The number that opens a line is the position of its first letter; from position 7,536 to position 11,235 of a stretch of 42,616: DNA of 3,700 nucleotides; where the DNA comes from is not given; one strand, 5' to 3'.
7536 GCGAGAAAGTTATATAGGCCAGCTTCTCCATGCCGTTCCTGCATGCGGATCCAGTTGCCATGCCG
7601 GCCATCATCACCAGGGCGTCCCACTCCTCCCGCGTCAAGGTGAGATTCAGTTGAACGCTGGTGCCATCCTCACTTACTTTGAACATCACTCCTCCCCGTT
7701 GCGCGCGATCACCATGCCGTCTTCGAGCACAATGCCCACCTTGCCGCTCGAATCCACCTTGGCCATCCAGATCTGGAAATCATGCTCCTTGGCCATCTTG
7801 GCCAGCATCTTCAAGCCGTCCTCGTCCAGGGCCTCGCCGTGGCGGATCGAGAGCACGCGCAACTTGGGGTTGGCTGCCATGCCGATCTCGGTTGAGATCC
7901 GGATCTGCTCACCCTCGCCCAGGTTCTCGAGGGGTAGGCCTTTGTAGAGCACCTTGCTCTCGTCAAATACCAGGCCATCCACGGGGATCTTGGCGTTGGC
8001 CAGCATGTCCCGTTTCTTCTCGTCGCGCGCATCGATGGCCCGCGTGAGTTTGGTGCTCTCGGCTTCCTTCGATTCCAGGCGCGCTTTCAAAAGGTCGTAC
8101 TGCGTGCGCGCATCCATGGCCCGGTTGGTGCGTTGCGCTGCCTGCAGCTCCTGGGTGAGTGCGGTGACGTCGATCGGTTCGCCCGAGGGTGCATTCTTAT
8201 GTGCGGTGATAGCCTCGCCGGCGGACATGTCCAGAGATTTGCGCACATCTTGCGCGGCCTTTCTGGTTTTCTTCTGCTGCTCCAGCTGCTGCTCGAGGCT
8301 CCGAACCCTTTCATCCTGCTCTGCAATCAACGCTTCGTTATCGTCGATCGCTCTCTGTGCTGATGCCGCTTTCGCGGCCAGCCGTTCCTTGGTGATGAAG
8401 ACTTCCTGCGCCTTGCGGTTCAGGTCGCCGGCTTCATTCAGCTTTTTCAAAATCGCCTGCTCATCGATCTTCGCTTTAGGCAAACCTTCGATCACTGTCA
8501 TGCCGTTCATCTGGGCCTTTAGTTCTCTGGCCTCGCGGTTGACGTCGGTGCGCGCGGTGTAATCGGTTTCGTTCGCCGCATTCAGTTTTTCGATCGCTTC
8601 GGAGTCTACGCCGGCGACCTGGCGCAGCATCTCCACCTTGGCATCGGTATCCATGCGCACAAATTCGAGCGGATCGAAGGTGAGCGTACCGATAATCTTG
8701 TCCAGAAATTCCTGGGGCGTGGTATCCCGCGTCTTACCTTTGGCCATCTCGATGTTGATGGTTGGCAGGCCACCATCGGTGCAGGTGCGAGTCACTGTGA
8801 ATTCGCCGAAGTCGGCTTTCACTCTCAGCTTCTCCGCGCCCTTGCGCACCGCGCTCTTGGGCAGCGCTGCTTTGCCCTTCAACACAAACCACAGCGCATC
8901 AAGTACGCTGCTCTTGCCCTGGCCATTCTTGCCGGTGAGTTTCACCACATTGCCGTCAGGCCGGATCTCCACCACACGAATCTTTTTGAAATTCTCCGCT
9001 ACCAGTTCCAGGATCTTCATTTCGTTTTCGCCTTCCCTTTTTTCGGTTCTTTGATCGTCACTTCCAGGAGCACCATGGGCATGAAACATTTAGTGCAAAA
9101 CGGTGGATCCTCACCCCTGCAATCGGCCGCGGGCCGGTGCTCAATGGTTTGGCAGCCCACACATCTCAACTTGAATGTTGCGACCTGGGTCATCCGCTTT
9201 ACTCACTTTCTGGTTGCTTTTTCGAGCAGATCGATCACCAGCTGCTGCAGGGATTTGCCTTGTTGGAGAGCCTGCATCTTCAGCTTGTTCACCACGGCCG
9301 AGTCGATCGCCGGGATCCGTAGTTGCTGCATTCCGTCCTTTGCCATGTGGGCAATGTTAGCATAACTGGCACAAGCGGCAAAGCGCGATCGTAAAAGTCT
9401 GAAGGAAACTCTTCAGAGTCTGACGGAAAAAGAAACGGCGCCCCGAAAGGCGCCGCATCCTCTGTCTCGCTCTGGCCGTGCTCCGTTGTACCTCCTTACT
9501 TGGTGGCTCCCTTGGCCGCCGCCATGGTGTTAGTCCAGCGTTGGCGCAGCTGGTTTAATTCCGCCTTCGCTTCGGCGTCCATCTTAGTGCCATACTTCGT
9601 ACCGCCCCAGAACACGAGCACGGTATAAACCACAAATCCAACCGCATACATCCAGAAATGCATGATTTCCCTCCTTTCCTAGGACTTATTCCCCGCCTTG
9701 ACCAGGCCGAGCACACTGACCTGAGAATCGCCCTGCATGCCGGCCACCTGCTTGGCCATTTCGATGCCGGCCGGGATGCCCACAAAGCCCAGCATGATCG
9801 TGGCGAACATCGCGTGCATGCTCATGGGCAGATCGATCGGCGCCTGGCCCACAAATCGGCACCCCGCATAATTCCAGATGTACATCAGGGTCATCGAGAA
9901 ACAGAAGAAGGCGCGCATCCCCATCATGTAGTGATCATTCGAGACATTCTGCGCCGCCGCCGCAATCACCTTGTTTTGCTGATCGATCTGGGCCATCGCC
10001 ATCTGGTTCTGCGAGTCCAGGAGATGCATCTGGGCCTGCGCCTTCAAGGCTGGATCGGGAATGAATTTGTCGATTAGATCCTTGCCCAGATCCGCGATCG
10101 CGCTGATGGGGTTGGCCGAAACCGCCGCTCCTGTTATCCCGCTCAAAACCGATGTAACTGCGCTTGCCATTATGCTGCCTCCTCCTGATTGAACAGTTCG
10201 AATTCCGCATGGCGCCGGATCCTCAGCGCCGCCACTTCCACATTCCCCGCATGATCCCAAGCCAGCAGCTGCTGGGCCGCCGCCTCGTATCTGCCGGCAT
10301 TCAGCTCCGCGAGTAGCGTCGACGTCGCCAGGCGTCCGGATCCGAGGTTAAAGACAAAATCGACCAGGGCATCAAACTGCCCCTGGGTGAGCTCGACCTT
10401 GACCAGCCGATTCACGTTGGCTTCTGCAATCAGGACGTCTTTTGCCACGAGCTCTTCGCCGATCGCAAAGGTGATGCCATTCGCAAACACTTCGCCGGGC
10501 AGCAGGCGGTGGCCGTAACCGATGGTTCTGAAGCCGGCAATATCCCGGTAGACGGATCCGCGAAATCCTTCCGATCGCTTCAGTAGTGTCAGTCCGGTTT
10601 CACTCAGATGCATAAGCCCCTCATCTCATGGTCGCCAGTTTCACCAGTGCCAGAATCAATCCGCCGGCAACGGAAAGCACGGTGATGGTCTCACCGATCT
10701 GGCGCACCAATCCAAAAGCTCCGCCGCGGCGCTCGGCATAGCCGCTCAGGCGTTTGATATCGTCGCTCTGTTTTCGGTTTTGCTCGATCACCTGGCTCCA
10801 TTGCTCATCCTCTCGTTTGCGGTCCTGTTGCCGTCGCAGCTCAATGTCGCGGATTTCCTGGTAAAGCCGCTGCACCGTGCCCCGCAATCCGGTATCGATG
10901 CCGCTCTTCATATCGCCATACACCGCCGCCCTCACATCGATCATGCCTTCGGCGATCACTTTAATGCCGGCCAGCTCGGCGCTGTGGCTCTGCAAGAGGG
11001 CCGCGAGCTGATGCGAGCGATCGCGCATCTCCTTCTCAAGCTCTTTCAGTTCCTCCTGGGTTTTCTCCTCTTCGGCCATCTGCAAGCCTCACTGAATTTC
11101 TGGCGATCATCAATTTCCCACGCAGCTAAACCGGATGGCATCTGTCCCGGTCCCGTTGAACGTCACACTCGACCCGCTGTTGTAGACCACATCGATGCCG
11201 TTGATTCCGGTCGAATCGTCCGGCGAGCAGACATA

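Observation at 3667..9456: Separately insulated RHH-led 14-gene operon combining an SMC/Rad50-like ATPase, a J-protein, a wHTH protein and a DnaC-like loader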

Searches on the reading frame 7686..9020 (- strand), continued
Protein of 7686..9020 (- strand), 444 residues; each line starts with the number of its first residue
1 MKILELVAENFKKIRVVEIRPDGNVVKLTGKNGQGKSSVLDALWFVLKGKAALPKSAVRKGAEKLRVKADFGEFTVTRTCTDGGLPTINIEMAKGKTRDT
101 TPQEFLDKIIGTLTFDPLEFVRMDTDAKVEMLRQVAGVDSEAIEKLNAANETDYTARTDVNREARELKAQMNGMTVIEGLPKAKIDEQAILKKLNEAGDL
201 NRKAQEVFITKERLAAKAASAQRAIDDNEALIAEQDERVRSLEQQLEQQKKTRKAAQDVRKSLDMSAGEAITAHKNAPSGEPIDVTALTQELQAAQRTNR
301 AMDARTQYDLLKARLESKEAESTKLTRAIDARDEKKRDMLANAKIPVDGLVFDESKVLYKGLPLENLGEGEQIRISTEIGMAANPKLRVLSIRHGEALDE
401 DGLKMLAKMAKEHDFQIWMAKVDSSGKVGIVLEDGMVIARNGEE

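Call 116: search_protein_families(library=pfam, max_evalue=0.1, proteins=[L004:14877-15428:+, L009:14266-14820:+, L021:10612-10833:+, L021:10165-10587:+, L003:11865-13613:+, L003:9430-9837:+, L010:9602-9814:+, L004:11884-12336:+])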
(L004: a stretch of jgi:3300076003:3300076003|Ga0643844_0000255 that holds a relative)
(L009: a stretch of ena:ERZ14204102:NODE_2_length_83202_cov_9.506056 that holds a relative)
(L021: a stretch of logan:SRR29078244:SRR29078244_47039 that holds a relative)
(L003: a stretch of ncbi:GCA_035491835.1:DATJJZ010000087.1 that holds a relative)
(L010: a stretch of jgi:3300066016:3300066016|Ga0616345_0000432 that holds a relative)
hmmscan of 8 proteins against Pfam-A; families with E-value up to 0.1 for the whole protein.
L004:14877-15428:+ (183 aa): 0 families

L009:14266-14820:+ (184 aa): 1 family
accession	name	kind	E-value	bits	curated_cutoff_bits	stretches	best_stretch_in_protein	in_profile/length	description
PF11490.13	DNA_pol3_a_NII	-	0.076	13.4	26.3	0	114-164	64-114/117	DNA polymerase III polC-type N-terminus II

L021:10612-10833:+ (73 aa): 1 family
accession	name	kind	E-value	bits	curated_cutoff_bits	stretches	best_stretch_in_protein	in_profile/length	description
PF24729.2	Acb2_Tad1_hairpin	-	2.3e-10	40.9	27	1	13-68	1-57/58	Acb2/Tad1, hairpin domain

L021:10165-10587:+ (140 aa): 0 families

L003:11865-13613:+ (582 aa): 9 families
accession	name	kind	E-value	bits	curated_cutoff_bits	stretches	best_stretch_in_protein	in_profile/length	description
PF01935.23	DUF87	-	4.9e-08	33.8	23.2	1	7-64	10-69/220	Helicase HerA, central domain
PF05872.18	HerA_C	-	0.0021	17.2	22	1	133-197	254-314/502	Helicase HerA-like C-terminal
PF12846.13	AAA_10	-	0.0024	17.4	27.5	0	21-54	25-58/362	AAA-like domain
PF04275.20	P-mevalo_kinase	-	0.012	16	33.8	0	22-51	1-30/114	Phosphomevalonate kinase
PF10412.15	TrwB_AAD_bind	-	0.013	14.8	20.5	1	11-58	9-56/387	Type IV secretion-system coupling protein DNA-binding domain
PF14850.11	Pro_dh-DNA_bdg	-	0.034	15.1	27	1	357-414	20-75/112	DNA-binding domain of Proline dehydrogenase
PF02562.22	PhoH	-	0.072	13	27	0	21-53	23-57/205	PhoH-like protein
PF06414.18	Zeta_toxin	-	0.076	12.9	22.3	0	24-53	23-51/199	Zeta toxin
PF20720.3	nSTAND3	-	0.1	12.8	27.2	0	23-58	23-58/155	Novel STAND NTPase 3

L003:9430-9837:+ (135 aa): 1 family
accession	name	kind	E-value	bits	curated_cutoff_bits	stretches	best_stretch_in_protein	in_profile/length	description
PF22513.2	FitA-like_RHH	-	0.00048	20.5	27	1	11-44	5-38/39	Antitoxin FitA-like, ribbon-helix-helix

L010:9602-9814:+ (70 aa): 11 families
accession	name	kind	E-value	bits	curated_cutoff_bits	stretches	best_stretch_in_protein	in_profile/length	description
PF13560.12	HTH_31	-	1.7e-05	25.4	27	1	9-57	5-50/64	Helix-turn-helix domain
PF01381.28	HTH_3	-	0.00016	22.1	23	1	13-50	1-37/55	Helix-turn-helix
PF04967.18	HTH_10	-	0.00023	21.4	23.1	0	18-39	19-40/53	HTH DNA binding domain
PF12802.13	MarR_2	-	0.00058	20.4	27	1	13-44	11-42/61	MarR family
PF01527.26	HTH_Tnp_1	-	0.0011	19.6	24.1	1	2-41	5-42/75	Transposase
PF13384.12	HTH_23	-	0.0072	16.6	24.6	1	5-37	3-32/50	Homeodomain-like domain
PF12844.13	HTH_19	-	0.017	15.5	30.2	1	21-54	11-48/64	Helix-turn-helix domain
PF13518.12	HTH_28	-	0.03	14.8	25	1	21-41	11-31/52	Helix-turn-helix domain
PF13936.12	HTH_38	-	0.034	14.3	27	0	21-37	19-35/44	Helix-turn-helix domain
PF13412.12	HTH_24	-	0.065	13.3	21.9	0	9-37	8-32/48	Winged helix-turn-helix DNA-binding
PF12833.13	HTH_18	-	0.066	13.9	33.6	0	3-35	26-57/80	Helix-turn-helix domain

L004:11884-12336:+ (150 aa): 0 families

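Call 119: get_annotated_region(hit=H20, flank=5000)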
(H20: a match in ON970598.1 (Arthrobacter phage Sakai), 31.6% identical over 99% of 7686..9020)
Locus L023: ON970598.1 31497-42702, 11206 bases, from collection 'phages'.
description: Arthrobacter phage Sakai, complete genome.
organism: Arthrobacter phage Sakai (NCBI taxid 2965180)
taxonomy: Viruses; Duplodnaviria; Heunggongvirae; Uroviricota; Caudoviricetes
host: Arthrobacter globiformis NRRL B-2979; source: soil; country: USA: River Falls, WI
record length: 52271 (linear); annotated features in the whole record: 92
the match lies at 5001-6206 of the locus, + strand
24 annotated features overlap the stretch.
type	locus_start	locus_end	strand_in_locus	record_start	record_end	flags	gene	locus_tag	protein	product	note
CDS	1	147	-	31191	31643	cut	51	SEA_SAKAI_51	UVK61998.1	helix-turn-helix DNA binding protein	-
CDS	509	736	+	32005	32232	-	52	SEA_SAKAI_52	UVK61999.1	helix-turn-helix DNA binding protein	-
CDS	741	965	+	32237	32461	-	53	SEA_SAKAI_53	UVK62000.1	helix-turn-helix DNA binding protein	-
CDS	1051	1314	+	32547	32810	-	54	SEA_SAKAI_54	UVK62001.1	hypothetical protein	-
CDS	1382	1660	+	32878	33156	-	55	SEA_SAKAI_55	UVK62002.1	DNA binding protein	-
CDS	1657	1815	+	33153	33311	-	56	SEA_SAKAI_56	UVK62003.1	hypothetical protein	-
CDS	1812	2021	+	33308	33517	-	57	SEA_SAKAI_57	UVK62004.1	hypothetical protein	-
CDS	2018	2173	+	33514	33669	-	58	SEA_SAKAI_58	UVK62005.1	hypothetical protein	-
CDS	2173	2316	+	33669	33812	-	59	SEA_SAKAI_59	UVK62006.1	hypothetical protein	-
CDS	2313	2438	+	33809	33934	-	60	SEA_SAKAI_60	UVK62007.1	hypothetical protein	-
CDS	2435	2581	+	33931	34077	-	61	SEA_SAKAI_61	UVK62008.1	hypothetical protein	-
CDS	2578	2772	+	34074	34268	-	62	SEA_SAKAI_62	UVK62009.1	hypothetical protein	-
CDS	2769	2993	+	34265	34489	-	63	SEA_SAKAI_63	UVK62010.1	hypothetical protein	-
CDS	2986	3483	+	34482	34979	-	64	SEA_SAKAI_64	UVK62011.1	hypothetical protein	-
CDS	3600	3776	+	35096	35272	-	65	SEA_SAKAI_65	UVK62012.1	hypothetical protein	-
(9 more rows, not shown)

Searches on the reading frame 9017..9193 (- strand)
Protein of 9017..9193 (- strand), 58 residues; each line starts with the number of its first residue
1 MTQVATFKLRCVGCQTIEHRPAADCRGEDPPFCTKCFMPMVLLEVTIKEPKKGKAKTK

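Call 8: search_protein_families(library=pfam, max_evalue=0.1, proteins=[window:9017-9193:-])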
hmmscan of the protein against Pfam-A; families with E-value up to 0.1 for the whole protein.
window:9017-9193:- (58 aa): 1 family
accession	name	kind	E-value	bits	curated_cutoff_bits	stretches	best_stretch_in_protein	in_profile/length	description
PF08772.16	Zn_ribbon_NOB1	-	0.028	15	24.9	1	2-53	2-45/72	Nin one binding (NOB1) Zn-ribbon like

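Call 10: search_protein_families(library=phrogs, max_evalue=0.01, proteins=[window:9017-9193:-])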
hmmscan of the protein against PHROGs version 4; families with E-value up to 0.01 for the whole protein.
window:9017-9193:- (58 aa): 0 families

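Call 21: search_protein_families(library=padloc, max_evalue=0.01, proteins=[window:9017-9193:-])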
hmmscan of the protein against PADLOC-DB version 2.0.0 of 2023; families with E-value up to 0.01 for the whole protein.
window:9017-9193:- (58 aa): 0 families

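Call 51: search_protein_families(library=ncbifam, max_evalue=0.01, proteins=[window:9017-9193:-])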
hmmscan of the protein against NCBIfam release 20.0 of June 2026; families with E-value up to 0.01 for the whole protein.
window:9017-9193:- (58 aa): 0 families

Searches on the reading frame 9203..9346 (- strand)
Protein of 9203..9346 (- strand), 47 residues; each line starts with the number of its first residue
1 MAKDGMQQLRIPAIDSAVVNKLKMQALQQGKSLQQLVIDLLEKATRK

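Call 8: search_protein_families(library=pfam, max_evalue=0.1, proteins=[window:9203-9346:-])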
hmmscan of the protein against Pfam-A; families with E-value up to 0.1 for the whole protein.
window:9203-9346:- (47 aa): 5 families
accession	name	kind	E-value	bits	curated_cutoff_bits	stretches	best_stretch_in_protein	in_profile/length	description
PF22513.2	FitA-like_RHH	-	2.4e-05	24.7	27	1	11-44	5-38/39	Antitoxin FitA-like, ribbon-helix-helix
PF20605.4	Antitox_RHH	-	0.007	17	27.2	1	16-37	13-34/50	Antitoxin-like ribbon-helix-helix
PF19891.5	DUF6364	-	0.017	16.1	27.3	1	14-43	9-38/70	Family of unknown function (DUF6364)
PF12441.14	CopG_antitoxin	-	0.066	14.4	28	1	14-43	49-78/79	CopG antitoxin of type II toxin-antitoxin system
PF05534.18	HicB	-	0.077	13.4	21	1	20-41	30-51/51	HicB family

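Call 10: search_protein_families(library=phrogs, max_evalue=0.01, proteins=[window:9203-9346:-])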
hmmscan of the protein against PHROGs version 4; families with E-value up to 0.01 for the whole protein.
window:9203-9346:- (47 aa): 0 families

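Call 21: search_protein_families(library=padloc, max_evalue=0.01, proteins=[window:9203-9346:-])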
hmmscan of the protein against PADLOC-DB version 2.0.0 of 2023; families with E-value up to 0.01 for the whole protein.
window:9203-9346:- (47 aa): 0 families

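Call 51: search_protein_families(library=ncbifam, max_evalue=0.01, proteins=[window:9203-9346:-])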
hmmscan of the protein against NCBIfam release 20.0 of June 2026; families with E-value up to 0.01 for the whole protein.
window:9203-9346:- (47 aa): 0 families

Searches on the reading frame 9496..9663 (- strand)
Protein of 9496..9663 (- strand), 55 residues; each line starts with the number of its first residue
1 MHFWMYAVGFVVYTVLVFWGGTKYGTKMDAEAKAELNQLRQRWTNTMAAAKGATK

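Call 9: search_protein_families(library=pfam, max_evalue=0.1, proteins=[window:9496-9663:-])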
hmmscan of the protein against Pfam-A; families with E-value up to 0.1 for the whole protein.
window:9496-9663:- (55 aa): 2 families
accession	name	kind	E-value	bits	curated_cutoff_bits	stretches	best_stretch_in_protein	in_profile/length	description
PF00115.25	COX1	-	0.0052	16.1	34.8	1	1-37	382-418/436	Cytochrome C and Quinol oxidase polypeptide I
PF04955.18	HupE_UreJ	-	0.1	12.6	23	0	3-52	132-176/179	HupE / UreJ protein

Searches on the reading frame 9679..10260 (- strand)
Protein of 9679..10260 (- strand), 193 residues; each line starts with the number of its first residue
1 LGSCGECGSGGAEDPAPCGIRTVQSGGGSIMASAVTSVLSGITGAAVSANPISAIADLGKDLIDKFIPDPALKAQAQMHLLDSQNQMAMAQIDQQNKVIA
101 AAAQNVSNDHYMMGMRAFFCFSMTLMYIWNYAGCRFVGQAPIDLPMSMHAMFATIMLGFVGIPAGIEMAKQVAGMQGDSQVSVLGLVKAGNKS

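Call 9: search_protein_families(library=pfam, max_evalue=0.1, proteins=[window:9679-10260:-])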
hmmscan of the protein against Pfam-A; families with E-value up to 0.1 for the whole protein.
window:9679-10260:- (193 aa): 2 families
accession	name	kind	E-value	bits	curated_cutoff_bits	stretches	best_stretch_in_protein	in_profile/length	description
PF11351.13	GTA_holin_3TM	-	1.4e-08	35.7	24.8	1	54-162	2-103/123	Holin of 3TMs, for gene-transfer release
PF04711.18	ApoA-II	-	0.069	14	27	0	53-88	39-73/99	Apolipoprotein A-II (ApoA-II)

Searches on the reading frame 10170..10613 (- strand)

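Call 9: search_protein_families(library=pfam, max_evalue=0.1, proteins=[window:10170-10613:-])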
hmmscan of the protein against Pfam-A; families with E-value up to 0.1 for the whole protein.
window:10170-10613:- (147 aa): 1 family
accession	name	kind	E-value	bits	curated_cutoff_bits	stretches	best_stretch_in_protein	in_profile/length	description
PF00959.24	Phage_lysozyme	-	2.1e-35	122.2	22.3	1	12-137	1-125/125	Phage lysozyme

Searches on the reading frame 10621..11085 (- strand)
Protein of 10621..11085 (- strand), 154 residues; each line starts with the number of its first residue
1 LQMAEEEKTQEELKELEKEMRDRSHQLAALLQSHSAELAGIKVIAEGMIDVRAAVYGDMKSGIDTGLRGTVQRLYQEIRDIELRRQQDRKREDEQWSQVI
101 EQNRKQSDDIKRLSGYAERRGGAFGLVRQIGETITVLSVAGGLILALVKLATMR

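Call 9: search_protein_families(library=pfam, max_evalue=0.1, proteins=[window:10621-11085:-])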
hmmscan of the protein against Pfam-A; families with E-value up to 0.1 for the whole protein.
window:10621-11085:- (154 aa): 3 families
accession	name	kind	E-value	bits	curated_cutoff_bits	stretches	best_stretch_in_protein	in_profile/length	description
PF12998.12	ING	-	0.0039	18.2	23.9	1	68-109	13-54/102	Inhibitor of growth proteins N-terminal histone-binding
PF24610.1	DUF7623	-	0.0047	17.5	27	1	4-29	33-58/64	Domain of unknown function (DUF7623)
PF17765.7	MLTR_LBD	-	0.0096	16.4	26.3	0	82-117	77-112/168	MmyB-like transcription regulator ligand binding domain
